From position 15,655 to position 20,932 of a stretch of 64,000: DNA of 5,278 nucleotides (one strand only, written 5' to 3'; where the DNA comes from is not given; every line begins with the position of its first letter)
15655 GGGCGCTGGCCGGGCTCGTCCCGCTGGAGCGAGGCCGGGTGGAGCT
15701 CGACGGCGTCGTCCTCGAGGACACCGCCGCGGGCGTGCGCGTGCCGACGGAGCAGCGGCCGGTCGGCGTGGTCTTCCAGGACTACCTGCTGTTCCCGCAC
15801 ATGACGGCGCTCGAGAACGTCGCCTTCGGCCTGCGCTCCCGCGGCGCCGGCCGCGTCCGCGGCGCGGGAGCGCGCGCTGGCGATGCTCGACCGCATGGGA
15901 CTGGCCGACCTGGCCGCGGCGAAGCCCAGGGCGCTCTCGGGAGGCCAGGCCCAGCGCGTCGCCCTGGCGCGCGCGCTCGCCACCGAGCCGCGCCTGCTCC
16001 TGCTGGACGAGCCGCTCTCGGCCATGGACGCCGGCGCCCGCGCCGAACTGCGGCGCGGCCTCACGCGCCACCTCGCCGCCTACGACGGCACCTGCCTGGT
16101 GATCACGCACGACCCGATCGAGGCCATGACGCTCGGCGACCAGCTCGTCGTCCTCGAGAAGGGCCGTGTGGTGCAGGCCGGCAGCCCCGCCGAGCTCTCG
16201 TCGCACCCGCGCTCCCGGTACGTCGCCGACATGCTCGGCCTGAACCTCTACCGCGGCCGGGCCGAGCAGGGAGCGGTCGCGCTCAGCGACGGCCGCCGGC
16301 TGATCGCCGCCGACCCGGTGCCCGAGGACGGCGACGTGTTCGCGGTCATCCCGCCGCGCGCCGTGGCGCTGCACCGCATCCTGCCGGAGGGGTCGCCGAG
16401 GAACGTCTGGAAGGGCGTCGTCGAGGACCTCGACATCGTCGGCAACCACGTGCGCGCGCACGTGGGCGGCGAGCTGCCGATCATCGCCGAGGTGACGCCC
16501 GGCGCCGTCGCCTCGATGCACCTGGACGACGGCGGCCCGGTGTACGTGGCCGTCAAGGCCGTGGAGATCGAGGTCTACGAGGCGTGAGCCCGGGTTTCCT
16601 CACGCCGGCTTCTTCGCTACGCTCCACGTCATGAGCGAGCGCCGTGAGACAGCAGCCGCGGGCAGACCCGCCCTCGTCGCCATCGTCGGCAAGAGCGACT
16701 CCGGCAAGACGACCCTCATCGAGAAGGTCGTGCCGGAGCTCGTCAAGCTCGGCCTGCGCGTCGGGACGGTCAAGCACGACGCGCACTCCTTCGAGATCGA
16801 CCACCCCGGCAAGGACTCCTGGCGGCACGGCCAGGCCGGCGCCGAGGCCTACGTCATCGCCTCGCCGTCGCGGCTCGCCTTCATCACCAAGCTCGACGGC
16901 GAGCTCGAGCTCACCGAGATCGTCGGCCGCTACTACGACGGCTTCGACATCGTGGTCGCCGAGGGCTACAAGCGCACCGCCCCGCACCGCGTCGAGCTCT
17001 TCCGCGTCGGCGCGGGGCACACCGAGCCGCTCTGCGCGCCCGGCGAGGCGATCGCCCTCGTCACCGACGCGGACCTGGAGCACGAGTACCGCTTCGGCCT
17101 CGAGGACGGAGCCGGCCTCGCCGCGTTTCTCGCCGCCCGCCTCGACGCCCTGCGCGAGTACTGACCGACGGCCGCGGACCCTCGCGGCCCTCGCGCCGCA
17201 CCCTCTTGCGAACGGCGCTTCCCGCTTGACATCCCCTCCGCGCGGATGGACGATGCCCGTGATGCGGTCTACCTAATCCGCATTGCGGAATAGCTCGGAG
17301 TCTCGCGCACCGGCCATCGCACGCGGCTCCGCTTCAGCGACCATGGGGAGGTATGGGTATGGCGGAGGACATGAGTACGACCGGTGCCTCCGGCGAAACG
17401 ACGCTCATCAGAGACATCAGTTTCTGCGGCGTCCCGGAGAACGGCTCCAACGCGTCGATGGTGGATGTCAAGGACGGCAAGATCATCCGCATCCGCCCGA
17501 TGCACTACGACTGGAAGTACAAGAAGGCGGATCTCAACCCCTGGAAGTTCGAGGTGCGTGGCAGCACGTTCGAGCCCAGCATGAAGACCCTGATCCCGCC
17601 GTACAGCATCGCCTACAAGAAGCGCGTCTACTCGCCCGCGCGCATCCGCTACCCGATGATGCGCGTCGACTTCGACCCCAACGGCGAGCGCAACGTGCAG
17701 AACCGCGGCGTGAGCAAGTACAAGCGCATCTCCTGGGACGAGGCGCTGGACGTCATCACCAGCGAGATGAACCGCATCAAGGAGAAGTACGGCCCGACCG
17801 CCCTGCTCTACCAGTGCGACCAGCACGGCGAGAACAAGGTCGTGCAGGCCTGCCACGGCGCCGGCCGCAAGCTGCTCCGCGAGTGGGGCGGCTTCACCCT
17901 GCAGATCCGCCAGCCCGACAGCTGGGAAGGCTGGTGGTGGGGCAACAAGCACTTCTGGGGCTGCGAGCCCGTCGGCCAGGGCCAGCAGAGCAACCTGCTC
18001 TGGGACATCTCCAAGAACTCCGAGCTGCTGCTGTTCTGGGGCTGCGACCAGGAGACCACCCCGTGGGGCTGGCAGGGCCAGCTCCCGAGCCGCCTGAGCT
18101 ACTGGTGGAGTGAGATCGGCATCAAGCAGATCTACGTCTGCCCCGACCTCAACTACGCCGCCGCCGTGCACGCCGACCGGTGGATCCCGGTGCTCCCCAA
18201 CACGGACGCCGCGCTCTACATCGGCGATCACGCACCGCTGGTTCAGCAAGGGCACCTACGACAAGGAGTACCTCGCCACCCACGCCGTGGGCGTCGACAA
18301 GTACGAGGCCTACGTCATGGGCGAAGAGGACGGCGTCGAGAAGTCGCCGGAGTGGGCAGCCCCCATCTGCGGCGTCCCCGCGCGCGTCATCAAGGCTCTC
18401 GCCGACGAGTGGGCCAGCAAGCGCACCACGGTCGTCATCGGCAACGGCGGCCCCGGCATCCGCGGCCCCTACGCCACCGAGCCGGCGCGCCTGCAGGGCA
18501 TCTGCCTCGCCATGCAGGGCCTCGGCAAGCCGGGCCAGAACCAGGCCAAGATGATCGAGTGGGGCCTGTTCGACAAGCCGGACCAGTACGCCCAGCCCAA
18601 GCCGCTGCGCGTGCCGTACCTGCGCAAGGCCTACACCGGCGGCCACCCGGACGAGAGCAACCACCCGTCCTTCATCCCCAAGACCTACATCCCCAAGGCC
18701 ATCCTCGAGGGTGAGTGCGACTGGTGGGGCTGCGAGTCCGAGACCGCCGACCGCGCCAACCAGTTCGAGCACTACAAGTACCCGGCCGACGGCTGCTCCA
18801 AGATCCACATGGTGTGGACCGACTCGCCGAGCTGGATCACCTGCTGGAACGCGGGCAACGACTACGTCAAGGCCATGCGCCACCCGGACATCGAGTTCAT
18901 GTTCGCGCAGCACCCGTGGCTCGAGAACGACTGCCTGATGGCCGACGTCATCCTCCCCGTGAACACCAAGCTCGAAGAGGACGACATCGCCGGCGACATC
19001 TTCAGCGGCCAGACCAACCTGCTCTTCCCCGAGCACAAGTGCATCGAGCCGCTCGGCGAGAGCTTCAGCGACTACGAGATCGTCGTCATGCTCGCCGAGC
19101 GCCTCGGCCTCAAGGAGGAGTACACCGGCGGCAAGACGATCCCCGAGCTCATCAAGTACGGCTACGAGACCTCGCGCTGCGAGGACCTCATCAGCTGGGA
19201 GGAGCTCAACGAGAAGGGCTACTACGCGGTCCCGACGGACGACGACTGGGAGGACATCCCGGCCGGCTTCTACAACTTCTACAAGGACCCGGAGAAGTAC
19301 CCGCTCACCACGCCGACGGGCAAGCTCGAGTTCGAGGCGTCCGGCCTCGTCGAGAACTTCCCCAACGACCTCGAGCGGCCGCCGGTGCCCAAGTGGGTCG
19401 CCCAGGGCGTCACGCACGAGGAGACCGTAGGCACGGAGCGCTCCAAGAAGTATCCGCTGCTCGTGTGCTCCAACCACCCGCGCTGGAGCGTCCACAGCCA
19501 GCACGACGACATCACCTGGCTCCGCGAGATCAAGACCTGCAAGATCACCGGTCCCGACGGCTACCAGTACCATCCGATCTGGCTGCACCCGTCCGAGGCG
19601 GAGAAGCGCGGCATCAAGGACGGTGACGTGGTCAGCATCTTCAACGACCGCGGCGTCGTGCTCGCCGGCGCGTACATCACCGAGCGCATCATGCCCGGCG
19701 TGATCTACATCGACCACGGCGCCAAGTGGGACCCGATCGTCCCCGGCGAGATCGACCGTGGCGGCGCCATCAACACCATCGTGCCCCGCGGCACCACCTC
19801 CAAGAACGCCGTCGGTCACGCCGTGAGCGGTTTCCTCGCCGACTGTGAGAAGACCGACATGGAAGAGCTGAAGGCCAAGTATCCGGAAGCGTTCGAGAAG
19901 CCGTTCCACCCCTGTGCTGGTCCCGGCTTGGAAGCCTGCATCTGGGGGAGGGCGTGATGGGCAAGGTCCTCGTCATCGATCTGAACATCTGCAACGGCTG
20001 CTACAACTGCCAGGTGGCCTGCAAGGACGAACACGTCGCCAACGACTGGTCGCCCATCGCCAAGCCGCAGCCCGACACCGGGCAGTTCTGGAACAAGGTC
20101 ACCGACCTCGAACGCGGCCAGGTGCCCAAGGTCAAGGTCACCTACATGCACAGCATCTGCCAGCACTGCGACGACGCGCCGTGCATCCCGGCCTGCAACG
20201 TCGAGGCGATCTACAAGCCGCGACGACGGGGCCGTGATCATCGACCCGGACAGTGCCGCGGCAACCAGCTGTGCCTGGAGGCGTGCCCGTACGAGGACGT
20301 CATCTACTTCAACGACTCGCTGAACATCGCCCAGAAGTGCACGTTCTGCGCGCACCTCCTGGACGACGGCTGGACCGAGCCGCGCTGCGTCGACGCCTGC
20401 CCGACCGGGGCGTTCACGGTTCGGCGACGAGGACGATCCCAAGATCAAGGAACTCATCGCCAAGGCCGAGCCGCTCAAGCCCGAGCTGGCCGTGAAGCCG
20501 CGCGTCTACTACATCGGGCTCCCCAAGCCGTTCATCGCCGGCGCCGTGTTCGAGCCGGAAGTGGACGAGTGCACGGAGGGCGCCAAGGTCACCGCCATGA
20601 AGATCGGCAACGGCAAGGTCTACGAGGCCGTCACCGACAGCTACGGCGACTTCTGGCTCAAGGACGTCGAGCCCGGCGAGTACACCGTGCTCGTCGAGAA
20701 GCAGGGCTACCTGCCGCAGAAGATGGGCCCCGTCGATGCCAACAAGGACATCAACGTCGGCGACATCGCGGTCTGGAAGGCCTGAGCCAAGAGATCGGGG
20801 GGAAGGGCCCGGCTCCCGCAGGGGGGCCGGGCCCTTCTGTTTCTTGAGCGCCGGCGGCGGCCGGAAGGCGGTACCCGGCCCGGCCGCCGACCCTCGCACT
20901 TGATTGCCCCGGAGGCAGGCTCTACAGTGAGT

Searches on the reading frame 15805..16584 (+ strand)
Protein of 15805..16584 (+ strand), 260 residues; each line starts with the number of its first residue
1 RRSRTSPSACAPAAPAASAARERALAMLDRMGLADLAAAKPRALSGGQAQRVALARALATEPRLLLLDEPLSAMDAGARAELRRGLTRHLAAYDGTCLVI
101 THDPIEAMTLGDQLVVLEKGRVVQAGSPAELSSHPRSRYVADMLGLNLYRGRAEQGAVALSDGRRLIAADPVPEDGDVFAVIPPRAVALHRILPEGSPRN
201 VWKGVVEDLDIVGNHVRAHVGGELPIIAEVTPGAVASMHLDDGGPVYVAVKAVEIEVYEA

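Call 35: search_protein_families(library=pfam, proteins=[window:15805-16584:+], max_evalue=0.001)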
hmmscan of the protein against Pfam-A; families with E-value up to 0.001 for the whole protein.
window:15805-16584:+ (260 aa): 2 families
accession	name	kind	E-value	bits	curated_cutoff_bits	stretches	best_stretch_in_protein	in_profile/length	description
PF00005.33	ABC_tran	-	5.7e-12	46.9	25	1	20-71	81-136/137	ABC transporter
PF03459.23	TOBE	-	1.1e-08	35.6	22.3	1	197-255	2-62/64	TOBE domain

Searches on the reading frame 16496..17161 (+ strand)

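Call 35: search_protein_families(library=pfam, proteins=[window:16496-17161:+], max_evalue=0.001)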
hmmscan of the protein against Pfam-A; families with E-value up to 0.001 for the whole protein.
window:16496-17161:+ (222 aa): 2 families
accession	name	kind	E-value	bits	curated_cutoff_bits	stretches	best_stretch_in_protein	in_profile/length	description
PF03205.20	MobB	-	6.7e-42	143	26.6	1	61-191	2-133/133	Molybdopterin guanine dinucleotide synthesis protein B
PF03308.22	MeaB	-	0.00054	19.5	23.1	1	52-97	27-72/273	Methylmalonyl Co-A mutase-associated GTPase MeaB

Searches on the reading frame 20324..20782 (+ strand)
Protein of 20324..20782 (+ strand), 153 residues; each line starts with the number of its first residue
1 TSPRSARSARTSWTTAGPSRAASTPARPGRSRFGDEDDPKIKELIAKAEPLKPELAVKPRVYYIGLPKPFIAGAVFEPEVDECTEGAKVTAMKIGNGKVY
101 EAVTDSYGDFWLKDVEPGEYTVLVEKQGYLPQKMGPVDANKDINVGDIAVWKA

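Call 35: search_protein_families(library=pfam, proteins=[window:20324-20782:+], max_evalue=0.001)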
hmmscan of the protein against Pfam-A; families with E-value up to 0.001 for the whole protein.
window:20324-20782:+ (153 aa): 2 families
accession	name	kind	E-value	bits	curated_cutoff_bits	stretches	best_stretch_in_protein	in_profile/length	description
PF13620.12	CarboxypepD_reg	-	3e-12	47.1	32.3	1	71-142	2-74/82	Carboxypeptidase regulatory-like domain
PF13715.12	CarbopepD_reg_2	-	2.6e-05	24.6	32.2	1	71-133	1-59/88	CarboxypepD_reg-like domain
